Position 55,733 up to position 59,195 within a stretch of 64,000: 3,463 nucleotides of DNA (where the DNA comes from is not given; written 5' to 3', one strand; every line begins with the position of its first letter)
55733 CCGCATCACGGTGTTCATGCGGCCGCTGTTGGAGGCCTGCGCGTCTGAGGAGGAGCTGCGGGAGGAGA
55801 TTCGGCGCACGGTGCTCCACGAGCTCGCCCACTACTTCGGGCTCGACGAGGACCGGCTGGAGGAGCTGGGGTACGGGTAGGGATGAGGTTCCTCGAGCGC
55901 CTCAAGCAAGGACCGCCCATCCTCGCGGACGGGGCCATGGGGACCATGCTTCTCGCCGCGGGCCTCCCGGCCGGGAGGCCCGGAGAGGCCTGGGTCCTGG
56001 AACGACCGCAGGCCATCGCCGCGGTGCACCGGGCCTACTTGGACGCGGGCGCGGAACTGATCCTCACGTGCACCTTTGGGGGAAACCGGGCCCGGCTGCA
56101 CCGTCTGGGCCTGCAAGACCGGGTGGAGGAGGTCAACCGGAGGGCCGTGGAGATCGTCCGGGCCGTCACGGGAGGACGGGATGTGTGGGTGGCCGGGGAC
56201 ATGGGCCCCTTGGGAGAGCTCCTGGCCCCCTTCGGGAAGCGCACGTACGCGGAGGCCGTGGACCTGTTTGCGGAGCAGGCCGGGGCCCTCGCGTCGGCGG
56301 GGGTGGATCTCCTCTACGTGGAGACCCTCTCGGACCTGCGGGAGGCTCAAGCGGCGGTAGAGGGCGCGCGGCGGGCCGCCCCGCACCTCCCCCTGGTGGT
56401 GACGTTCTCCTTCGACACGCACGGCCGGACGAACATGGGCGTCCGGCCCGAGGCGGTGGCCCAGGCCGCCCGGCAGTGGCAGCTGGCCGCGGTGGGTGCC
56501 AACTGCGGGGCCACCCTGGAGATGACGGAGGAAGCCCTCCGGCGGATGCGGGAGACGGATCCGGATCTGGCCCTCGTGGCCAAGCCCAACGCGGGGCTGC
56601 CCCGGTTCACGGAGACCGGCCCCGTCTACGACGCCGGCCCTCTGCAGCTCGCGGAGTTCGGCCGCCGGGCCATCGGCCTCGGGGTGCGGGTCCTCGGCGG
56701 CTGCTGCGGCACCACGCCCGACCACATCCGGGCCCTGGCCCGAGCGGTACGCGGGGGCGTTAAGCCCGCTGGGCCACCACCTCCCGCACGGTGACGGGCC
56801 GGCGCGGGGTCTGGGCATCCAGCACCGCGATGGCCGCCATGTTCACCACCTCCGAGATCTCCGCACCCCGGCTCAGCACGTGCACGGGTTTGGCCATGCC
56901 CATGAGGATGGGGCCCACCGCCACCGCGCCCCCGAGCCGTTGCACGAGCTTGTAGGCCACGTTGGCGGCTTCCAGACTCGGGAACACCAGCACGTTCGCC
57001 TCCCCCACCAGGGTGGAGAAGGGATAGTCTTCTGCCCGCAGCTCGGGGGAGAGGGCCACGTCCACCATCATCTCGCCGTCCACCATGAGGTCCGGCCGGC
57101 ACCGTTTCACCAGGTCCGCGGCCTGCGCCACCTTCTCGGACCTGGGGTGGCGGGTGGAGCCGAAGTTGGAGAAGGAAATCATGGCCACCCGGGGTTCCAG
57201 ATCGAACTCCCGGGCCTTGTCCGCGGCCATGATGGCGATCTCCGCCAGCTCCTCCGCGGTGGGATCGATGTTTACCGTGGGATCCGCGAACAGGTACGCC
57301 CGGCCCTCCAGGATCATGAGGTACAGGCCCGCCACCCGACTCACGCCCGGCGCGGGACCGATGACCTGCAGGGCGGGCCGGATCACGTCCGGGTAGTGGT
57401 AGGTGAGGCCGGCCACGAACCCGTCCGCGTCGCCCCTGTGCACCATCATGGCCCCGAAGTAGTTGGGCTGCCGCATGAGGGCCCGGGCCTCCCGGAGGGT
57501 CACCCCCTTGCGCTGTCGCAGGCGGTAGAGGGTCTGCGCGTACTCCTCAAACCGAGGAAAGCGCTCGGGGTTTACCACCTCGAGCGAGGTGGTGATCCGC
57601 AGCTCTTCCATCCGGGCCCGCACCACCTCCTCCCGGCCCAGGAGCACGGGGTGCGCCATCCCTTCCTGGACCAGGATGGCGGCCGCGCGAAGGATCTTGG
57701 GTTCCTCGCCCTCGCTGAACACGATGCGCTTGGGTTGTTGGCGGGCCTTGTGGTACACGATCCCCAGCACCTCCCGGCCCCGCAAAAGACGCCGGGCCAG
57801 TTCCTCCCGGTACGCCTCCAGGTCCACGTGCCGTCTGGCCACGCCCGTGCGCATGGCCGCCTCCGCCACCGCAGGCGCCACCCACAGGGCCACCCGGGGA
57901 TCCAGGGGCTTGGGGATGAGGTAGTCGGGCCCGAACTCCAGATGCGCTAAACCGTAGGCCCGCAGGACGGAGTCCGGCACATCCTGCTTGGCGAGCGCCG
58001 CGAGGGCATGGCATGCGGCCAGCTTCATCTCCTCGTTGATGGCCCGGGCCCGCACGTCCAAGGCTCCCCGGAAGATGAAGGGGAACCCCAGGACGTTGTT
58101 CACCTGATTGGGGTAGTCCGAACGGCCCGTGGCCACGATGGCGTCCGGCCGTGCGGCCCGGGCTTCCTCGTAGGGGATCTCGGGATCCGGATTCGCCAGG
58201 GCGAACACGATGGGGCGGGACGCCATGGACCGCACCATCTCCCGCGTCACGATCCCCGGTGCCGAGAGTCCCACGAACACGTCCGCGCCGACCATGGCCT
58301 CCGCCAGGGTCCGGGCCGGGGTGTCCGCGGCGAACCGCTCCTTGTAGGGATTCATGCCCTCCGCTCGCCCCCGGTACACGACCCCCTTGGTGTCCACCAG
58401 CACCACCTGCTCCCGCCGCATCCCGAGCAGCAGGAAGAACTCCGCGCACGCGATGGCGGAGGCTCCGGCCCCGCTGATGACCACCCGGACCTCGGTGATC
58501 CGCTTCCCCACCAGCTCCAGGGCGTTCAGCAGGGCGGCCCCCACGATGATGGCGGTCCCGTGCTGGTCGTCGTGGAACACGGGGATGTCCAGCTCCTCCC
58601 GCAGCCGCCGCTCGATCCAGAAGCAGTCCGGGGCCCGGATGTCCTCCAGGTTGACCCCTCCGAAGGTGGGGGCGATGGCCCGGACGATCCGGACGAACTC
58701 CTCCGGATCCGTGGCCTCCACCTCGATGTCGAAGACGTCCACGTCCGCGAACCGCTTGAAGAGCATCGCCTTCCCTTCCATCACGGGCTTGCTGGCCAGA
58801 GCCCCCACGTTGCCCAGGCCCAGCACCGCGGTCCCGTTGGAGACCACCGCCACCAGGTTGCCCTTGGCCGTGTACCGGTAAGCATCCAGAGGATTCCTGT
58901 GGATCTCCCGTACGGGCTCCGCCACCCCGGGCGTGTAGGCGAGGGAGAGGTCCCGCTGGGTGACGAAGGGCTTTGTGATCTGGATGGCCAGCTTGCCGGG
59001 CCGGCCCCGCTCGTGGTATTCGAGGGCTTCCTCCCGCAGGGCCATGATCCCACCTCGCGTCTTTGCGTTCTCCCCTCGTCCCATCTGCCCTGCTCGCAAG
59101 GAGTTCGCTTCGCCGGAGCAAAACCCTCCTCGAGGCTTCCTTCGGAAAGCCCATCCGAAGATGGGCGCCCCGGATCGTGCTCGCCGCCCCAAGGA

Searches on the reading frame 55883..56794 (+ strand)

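Call 67: search_protein_families(library=pfam, proteins=[window:55883-56794:+], max_evalue=0.00001)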
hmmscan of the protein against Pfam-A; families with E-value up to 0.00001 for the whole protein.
window:55883-56794:+ (303 aa): 1 family
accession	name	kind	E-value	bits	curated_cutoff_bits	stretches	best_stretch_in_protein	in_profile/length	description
PF02574.22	S-methyl_trans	-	6.5e-71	239.9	22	1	14-289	2-283/283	Homocysteine S-methyltransferase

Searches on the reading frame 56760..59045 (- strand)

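Call 67: search_protein_families(library=pfam, proteins=[window:56760-59045:-], max_evalue=0.00001)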
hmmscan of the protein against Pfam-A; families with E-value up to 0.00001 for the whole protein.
window:56760-59045:- (761 aa): 3 families
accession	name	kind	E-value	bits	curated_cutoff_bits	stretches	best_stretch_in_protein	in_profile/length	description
PF01515.24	PTA_PTB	-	1.2e-116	390.1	24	1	429-741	5-319/319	Phosphate acetyl/butaryl transferase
PF00390.24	malic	-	3.2e-28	99.2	23.1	1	18-149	3-182/182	Malic enzyme, N-terminal domain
PF03949.21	Malic_M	-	7.2e-21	75.1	23.5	1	163-357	3-230/258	Malic enzyme, NAD binding domain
